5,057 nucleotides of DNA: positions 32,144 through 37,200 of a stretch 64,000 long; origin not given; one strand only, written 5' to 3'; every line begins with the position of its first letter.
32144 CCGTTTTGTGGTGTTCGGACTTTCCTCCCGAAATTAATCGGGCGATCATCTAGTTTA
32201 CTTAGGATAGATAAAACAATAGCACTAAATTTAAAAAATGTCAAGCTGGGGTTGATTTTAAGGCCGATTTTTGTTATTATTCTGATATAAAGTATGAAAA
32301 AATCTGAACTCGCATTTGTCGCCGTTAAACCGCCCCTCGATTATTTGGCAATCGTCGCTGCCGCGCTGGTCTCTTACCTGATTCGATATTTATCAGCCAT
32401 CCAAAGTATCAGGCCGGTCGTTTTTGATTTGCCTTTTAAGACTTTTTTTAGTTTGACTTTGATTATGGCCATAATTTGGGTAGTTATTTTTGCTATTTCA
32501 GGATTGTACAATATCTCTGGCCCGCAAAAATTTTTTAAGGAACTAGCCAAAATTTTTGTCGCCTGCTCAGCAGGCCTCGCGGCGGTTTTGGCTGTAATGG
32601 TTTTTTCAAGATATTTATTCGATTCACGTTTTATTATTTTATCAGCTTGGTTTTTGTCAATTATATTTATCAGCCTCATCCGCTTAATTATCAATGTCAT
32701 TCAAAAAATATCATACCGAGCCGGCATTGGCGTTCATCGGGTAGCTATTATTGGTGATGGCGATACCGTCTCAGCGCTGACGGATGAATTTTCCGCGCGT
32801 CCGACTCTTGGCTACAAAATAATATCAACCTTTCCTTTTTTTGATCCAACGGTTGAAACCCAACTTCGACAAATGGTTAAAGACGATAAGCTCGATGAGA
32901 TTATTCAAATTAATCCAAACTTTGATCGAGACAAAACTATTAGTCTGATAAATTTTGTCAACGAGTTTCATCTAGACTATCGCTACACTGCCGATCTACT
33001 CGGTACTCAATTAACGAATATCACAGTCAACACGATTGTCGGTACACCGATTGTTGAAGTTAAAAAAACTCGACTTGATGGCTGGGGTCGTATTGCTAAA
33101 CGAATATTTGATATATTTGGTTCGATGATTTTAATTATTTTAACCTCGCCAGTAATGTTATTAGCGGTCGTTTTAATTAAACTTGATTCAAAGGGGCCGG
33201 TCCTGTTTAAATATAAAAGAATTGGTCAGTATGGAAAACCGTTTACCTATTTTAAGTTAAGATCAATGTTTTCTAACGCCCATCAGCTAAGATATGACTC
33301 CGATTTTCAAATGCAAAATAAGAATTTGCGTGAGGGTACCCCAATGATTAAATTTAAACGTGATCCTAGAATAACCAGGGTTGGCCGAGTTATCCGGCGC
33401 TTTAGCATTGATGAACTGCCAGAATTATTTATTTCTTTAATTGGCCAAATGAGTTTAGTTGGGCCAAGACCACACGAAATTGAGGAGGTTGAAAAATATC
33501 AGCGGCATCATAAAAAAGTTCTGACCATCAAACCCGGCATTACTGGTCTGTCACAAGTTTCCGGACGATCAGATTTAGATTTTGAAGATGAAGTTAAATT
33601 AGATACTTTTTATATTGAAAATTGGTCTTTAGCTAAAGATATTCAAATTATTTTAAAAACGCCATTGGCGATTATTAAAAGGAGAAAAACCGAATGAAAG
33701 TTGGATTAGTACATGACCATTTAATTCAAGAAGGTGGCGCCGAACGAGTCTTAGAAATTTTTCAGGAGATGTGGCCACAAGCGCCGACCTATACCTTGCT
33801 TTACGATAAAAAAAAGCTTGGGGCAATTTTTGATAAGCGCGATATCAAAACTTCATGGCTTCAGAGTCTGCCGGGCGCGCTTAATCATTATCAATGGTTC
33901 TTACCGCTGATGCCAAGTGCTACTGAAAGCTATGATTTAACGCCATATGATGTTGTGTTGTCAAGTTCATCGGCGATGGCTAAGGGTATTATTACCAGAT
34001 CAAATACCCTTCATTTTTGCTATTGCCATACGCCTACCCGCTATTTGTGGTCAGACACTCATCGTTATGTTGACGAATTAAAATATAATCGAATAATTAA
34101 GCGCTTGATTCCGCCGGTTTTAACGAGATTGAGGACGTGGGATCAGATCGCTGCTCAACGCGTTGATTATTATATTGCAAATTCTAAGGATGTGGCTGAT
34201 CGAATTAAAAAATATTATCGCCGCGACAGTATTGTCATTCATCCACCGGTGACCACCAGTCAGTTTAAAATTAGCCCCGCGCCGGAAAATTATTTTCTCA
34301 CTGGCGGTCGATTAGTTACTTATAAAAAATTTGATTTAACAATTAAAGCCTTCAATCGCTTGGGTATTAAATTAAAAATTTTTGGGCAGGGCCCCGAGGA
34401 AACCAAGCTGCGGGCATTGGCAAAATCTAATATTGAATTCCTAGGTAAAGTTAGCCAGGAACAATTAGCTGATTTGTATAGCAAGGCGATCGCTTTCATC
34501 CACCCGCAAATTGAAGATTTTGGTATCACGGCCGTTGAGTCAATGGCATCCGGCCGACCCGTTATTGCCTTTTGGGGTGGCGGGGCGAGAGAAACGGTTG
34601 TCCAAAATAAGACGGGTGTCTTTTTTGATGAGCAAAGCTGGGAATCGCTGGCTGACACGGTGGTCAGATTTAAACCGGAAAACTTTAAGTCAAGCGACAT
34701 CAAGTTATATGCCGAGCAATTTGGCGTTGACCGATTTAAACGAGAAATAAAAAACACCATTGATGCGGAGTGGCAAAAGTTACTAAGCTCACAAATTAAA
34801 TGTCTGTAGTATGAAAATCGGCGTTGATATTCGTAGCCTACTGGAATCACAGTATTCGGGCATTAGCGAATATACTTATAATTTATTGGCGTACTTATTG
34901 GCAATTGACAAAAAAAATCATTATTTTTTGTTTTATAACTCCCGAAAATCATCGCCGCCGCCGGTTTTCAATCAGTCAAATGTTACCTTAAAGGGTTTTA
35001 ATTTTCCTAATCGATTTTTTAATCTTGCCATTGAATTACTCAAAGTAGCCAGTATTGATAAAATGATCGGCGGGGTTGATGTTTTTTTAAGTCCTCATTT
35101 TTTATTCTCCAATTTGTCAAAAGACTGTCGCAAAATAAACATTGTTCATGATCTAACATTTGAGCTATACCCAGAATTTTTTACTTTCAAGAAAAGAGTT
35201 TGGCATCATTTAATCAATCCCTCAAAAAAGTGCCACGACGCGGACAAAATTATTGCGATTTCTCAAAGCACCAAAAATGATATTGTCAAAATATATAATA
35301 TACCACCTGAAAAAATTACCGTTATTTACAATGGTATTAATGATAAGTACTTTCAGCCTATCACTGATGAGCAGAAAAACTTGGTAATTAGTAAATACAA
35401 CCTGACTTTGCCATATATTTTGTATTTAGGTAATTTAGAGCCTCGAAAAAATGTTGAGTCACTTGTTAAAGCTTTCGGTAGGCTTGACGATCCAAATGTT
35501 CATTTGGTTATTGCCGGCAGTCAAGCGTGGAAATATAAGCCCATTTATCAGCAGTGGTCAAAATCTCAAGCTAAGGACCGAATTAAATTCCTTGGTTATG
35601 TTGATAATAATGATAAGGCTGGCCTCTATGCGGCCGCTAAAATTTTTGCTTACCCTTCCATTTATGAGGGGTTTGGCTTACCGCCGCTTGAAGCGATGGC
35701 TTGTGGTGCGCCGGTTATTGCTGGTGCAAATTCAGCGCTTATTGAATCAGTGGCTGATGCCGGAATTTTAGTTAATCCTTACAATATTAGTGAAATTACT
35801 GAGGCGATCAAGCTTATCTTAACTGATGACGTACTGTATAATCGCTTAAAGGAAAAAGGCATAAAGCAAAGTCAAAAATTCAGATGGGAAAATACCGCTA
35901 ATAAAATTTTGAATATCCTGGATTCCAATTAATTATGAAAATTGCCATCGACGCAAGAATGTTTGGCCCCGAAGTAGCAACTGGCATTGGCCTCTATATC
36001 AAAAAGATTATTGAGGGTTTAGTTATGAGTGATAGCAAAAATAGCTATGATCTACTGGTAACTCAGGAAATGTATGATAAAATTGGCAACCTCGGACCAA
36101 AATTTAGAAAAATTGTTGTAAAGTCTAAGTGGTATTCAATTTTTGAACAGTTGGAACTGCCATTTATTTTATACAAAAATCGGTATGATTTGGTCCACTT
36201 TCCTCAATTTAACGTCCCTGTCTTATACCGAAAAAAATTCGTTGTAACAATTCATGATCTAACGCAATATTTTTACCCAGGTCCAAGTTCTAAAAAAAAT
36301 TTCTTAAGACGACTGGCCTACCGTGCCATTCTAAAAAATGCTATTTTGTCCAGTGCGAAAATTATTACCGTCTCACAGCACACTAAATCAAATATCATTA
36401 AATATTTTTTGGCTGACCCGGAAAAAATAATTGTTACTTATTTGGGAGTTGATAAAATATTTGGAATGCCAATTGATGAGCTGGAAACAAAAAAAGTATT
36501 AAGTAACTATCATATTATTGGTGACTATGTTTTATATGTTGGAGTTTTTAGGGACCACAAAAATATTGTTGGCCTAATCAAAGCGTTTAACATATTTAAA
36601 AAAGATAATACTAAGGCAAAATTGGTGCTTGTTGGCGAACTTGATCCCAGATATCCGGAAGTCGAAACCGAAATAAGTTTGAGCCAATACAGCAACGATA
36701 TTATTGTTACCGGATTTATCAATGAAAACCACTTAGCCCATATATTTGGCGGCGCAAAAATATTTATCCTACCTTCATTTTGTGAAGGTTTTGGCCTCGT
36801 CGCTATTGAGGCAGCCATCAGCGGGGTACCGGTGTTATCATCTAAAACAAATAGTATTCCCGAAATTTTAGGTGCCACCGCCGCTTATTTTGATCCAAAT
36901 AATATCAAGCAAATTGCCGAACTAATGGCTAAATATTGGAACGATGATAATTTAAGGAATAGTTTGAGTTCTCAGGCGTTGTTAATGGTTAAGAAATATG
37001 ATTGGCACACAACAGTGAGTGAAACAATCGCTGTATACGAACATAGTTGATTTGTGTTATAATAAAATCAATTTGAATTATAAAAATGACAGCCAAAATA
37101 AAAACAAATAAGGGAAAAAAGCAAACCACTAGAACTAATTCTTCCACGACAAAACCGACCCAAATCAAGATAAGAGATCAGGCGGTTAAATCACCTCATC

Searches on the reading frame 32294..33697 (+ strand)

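Call 57: search_protein_families(library=pfam, proteins=[window:32294-33697:+], max_evalue=0.0001)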
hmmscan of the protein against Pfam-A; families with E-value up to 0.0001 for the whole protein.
window:32294-33697:+ (467 aa): 2 families
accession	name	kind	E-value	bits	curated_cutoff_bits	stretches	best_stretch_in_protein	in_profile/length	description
PF02397.22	Bac_transf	-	8.2e-60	201.8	27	1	269-461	1-178/179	Bacterial sugar transferase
PF13727.12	CoA_binding_3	-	4.8e-07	30.4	25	1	68-182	2-112/175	CoA-binding domain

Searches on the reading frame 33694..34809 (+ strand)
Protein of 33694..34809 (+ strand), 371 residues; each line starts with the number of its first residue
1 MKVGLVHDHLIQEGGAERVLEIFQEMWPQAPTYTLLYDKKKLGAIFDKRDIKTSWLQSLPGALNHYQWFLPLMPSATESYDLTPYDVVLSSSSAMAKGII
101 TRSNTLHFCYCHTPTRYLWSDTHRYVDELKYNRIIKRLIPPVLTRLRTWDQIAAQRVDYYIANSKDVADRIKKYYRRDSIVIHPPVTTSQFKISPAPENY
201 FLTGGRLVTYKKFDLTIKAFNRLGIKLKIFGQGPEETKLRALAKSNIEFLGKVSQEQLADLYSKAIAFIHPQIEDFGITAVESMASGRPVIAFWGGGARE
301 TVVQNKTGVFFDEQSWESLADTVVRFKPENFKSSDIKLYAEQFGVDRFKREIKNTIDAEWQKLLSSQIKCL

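Call 57: search_protein_families(library=pfam, proteins=[window:33694-34809:+], max_evalue=0.0001)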
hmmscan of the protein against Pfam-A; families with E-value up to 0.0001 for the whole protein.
window:33694-34809:+ (371 aa): 3 families
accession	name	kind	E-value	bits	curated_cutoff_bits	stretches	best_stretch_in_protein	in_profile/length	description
PF00534.26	Glycos_transf_1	-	1.1e-28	100.4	26.4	1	194-330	11-159/172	Glycosyl transferases group 1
PF13692.12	Glyco_trans_1_4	-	3.6e-22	79.6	27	1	200-325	3-138/142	Glycosyl transferases group 1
PF13439.12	Glyco_transf_4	-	1e-06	29.3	28.5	1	64-189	52-169/170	Glycosyltransferase Family 4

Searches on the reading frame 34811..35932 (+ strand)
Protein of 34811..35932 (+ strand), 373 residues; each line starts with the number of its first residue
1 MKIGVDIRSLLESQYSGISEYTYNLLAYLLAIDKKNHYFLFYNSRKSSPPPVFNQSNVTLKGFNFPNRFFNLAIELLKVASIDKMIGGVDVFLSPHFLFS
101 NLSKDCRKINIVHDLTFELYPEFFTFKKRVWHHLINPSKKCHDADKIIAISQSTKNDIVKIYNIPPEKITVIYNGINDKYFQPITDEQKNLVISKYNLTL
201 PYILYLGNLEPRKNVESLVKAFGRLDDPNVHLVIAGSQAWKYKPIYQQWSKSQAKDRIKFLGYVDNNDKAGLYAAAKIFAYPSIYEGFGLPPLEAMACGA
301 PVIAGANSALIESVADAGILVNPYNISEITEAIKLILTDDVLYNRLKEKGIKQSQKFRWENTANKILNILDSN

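Call 57: search_protein_families(library=pfam, proteins=[window:34811-35932:+], max_evalue=0.0001)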
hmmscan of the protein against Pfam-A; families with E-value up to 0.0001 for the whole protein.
window:34811-35932:+ (373 aa): 6 families
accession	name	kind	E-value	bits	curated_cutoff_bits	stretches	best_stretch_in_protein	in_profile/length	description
PF00534.26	Glycos_transf_1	-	9.2e-39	133.2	26.4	1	195-352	10-171/172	Glycosyl transferases group 1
PF13692.12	Glyco_trans_1_4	-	7.2e-30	104.5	27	1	201-339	2-142/142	Glycosyl transferases group 1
PF13439.12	Glyco_transf_4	-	2.7e-13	50.8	28.5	1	16-178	2-168/170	Glycosyltransferase Family 4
PF20706.3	GT4-conflict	-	1.5e-11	44.4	26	1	198-316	195-322/385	Family 4 Glycosyltransferase in conflict systems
PF13524.12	Glyco_trans_1_2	-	3.3e-08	34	25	1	217-367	4-143/144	Glycosyl transferase-like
PF00982.27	Glyco_transf_20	-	7.7e-05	22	32.5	0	258-338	353-438/473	Glycosyltransferase family 20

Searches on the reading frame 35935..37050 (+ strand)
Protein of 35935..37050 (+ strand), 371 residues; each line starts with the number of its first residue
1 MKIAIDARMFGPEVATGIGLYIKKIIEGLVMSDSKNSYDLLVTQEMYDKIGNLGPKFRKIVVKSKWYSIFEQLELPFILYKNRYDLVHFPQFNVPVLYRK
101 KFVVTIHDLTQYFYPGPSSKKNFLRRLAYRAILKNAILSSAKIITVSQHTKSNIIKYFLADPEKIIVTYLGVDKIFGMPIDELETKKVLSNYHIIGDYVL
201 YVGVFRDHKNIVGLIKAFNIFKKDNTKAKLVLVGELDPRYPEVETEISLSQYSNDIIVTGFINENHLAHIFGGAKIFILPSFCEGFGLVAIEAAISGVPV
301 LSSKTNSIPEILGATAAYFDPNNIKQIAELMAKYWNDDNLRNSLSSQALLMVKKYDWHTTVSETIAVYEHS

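Call 57: search_protein_families(library=pfam, proteins=[window:35935-37050:+], max_evalue=0.0001)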
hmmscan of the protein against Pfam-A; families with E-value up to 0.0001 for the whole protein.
window:35935-37050:+ (371 aa): 4 families
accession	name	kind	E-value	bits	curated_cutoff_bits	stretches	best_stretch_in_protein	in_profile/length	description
PF00534.26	Glycos_transf_1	-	1.8e-30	106.2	26.4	1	198-348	17-169/172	Glycosyl transferases group 1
PF13692.12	Glyco_trans_1_4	-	2.7e-23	83.3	27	1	198-337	3-142/142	Glycosyl transferases group 1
PF13439.12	Glyco_transf_4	-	1.2e-12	48.7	28.5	1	60-173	49-167/170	Glycosyltransferase Family 4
PF20706.3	GT4-conflict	-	1.1e-10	41.5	26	1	209-315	212-323/385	Family 4 Glycosyltransferase in conflict systems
